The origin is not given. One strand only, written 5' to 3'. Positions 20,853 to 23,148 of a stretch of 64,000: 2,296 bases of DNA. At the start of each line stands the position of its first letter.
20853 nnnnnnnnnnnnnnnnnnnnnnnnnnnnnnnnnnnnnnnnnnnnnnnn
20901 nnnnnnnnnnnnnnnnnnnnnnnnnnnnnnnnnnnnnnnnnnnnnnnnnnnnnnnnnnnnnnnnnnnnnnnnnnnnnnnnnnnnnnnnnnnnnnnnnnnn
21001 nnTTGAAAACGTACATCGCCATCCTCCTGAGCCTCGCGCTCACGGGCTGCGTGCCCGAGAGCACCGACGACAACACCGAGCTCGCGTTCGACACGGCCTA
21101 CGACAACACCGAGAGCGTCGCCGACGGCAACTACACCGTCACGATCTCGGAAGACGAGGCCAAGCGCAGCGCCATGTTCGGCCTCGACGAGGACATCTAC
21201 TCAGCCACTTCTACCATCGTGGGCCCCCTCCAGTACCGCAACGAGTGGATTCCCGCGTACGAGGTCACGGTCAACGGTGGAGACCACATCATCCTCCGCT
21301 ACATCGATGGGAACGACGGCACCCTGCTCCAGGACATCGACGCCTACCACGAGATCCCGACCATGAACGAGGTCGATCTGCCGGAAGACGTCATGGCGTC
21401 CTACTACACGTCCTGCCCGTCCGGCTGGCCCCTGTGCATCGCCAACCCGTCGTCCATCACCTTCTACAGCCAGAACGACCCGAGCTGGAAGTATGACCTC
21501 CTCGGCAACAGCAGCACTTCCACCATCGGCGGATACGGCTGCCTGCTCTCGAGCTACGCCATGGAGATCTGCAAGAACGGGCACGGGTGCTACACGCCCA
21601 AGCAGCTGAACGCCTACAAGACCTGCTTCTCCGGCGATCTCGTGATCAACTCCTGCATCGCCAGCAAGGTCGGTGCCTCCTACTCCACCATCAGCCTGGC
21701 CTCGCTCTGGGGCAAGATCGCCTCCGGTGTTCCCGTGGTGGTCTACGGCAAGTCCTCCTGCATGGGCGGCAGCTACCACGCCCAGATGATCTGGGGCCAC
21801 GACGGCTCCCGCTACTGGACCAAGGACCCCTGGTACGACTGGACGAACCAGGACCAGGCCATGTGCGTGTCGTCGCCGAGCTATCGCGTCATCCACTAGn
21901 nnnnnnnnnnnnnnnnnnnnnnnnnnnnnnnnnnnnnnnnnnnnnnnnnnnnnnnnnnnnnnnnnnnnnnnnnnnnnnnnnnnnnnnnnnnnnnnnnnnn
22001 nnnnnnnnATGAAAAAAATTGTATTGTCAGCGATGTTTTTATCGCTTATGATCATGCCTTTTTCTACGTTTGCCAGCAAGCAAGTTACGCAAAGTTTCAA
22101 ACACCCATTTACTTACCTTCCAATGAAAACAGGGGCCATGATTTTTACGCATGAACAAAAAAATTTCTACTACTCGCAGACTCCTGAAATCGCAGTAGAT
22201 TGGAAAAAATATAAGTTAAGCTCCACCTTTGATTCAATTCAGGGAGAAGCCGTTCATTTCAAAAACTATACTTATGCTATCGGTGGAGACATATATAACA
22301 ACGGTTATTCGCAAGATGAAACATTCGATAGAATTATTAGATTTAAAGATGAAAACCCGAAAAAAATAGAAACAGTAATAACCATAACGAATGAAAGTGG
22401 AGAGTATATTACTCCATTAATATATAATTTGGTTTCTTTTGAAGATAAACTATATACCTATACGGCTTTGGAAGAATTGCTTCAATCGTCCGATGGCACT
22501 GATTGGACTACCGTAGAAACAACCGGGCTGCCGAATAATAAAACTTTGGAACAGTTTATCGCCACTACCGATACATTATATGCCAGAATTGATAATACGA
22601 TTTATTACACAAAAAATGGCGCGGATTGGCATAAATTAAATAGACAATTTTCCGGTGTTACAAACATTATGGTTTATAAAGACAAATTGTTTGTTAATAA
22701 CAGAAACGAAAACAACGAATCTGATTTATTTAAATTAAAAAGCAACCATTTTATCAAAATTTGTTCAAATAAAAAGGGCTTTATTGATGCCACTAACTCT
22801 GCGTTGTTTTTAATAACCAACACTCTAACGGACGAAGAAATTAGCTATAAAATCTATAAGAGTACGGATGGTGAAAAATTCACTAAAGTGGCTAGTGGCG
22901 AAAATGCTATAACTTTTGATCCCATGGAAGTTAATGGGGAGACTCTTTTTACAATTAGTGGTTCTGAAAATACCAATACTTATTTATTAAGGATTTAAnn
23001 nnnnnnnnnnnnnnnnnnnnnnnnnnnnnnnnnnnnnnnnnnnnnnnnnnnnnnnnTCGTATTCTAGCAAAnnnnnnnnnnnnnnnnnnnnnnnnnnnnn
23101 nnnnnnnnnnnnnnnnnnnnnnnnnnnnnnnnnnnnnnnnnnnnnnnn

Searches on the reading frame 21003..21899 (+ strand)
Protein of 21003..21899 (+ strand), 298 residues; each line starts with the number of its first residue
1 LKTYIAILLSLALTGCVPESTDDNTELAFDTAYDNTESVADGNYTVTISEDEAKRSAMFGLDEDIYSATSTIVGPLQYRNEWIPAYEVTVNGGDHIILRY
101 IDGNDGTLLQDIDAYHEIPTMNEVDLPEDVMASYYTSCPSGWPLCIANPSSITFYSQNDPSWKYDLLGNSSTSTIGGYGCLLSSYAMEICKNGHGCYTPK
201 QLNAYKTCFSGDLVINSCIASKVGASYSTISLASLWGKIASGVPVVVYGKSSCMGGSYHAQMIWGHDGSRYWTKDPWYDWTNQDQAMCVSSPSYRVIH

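Call 13: search_protein_families(library=pfam, proteins=[window:21003-21899:+], max_evalue=0.01)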
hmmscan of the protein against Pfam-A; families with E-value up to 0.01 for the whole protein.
window:21003-21899:+ (298 aa): 0 families

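Call 62: search_protein_families(library=ncbifam, proteins=[window:21003-21899:+], max_evalue=0.01)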
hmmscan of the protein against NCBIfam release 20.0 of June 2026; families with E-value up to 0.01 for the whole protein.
window:21003-21899:+ (298 aa): 0 families

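Call 69: find_homologous_proteins(query=window:21003-21899:+, max_evalue=0.00001)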
Query window:21003-21899:+ (298 aa): 18 proteins with E <= 0.00001 among 1166 candidates.
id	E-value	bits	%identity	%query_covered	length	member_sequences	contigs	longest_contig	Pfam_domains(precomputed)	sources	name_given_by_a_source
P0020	2.3e-203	692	100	100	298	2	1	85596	-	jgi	jgi:hypothetical protein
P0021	6.6e-127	441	73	88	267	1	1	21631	-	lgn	-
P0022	3.0e-95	337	55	99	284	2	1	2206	PF13529.14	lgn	-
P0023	9.8e-89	316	51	98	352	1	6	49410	PF13529.14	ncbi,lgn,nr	ncbi:hypothetical protein L6R50_21500 [Myxococcota bacterium]|nr:hypothetical protein [Myxococcota b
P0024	6.2e-87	310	55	87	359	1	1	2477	-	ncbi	-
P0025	1.9e-85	305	56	85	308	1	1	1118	-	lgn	-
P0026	7.0e-82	293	55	84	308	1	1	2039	-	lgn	-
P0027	5.8e-80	287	49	97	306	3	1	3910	PF13529.14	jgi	-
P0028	1.1e-79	286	50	100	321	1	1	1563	-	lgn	-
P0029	2.4e-78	282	47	100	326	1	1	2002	-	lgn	-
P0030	1.2e-76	276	48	98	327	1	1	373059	-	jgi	-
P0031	4.6e-70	254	46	85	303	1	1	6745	PF13529.14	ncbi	-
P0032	8.4e-70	253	46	100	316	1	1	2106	-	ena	-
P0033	1.2e-59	220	43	100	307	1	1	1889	-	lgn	-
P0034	1.0e-53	201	43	81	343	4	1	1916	-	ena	-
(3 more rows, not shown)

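Call 70: find_encoding_contigs(protein=P0021, flank=10000, max_places=1)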
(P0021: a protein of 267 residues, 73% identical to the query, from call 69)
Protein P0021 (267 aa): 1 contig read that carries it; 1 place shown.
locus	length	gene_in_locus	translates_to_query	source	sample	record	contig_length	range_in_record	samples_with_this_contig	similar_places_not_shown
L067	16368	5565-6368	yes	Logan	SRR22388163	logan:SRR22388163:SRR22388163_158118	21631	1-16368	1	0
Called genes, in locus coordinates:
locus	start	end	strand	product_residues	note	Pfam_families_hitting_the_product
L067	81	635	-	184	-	-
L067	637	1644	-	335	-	PF00710:Asparaginase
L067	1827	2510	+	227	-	-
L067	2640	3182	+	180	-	-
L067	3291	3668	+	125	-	PF13620:CarboxypepD_reg (weak)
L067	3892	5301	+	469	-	-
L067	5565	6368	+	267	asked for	-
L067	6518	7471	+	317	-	PF25852:DUF6242_C (weak)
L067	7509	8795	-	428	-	PF08245:Mur_ligase_M, PF02875:Mur_ligase_C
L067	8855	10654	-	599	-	PF03717:PBP_dimer, PF00905:Transpeptidase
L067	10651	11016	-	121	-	-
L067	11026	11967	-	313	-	PF01795:Methyltransf_5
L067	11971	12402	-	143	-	PF02381:MraZ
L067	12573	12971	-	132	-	PF00814:TsaD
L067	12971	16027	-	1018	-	PF23194:NOMO_5th (faint), PF13620:CarboxypepD_reg, PF00041:fn3 (weak)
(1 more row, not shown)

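Call 71: find_encoding_contigs(protein=P0023, flank=4000, max_places=1)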
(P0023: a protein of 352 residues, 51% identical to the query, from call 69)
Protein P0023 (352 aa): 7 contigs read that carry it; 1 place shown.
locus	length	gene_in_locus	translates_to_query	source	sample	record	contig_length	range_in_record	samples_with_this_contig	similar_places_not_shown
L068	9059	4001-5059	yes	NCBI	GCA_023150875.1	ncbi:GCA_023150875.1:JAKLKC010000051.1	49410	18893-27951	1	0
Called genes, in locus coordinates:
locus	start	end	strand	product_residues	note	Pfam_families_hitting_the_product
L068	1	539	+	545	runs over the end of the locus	PF02310:B12-binding, PF04055:Radical_SAM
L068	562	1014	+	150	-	PF02639:DUF188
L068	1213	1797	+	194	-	PF13338:AbiEi_4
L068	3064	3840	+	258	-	-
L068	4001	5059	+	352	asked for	PF13529:Peptidase_C39_2 (weak)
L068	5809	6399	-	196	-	-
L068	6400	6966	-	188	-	-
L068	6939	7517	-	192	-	PF04542:Sigma70_r2, PF08281:Sigma70_r4_2, PF04545:Sigma70_r4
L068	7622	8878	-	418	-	PF21269:TreT_GT1, PF20706:GT4-conflict (weak), PF00534:Glycos_transf_1, PF13692:Glyco_trans_1_4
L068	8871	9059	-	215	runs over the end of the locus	PF19027:DUF5752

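Call 93: find_encoding_contigs(protein=P0030, flank=10000, max_places=1)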
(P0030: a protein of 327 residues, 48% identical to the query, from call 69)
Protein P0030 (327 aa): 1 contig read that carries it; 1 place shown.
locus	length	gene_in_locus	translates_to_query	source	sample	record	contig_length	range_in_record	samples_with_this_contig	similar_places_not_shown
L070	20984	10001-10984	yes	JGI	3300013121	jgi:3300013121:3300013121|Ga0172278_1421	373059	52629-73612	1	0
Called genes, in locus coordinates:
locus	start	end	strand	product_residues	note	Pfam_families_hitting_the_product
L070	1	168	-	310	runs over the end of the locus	PF00710:Asparaginase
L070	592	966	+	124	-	-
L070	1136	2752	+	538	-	-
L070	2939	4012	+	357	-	PF04371:PAD_porph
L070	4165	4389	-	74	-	-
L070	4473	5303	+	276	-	-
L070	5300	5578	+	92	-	-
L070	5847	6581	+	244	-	-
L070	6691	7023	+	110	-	-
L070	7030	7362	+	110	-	-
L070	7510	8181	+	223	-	-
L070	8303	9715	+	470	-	PF00512:HisKA, PF02518:HATPase_c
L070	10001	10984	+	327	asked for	-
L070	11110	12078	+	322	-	PF25852:DUF6242_C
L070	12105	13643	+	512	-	PF01676:Metalloenzyme, PF06415:iPGM_N, PF01663:Phosphodiest (weak)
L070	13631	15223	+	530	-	PF01676:Metalloenzyme, PF00884:Sulfatase (faint), PF06415:iPGM_N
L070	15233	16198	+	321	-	PF00294:PfkB, PF08543:Phos_pyr_kin (weak)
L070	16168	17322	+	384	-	PF00383:dCMP_cyt_deam_1, PF14437:MafB19-deam, PF01872:RibD_C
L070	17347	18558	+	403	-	PF00926:DHBP_synthase, PF00925:GTP_cyclohydro2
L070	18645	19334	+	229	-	PF01256:Carb_kinase, PF02110:HK (weak)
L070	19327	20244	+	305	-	PF13793:Pribosyltran_N, PF00156:Pribosyltran, PF14572:Pribosyl_synth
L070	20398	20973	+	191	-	PF01966:HD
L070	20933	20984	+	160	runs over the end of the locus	PF00293:NUDIX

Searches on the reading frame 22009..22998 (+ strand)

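Call 13: search_protein_families(library=pfam, proteins=[window:22009-22998:+], max_evalue=0.01)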
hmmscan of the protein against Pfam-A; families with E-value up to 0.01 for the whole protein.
window:22009-22998:+ (329 aa): 2 families
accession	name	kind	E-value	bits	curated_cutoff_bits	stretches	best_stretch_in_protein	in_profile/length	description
PF19755.4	DUF6242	-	2.6e-05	24.6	29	1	141-207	148-217/217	Domain of unknown function (DUF6242)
PF00754.31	F5_F8_type_C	-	0.0042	17.7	28.2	0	279-301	65-87/127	F5/8 type C domain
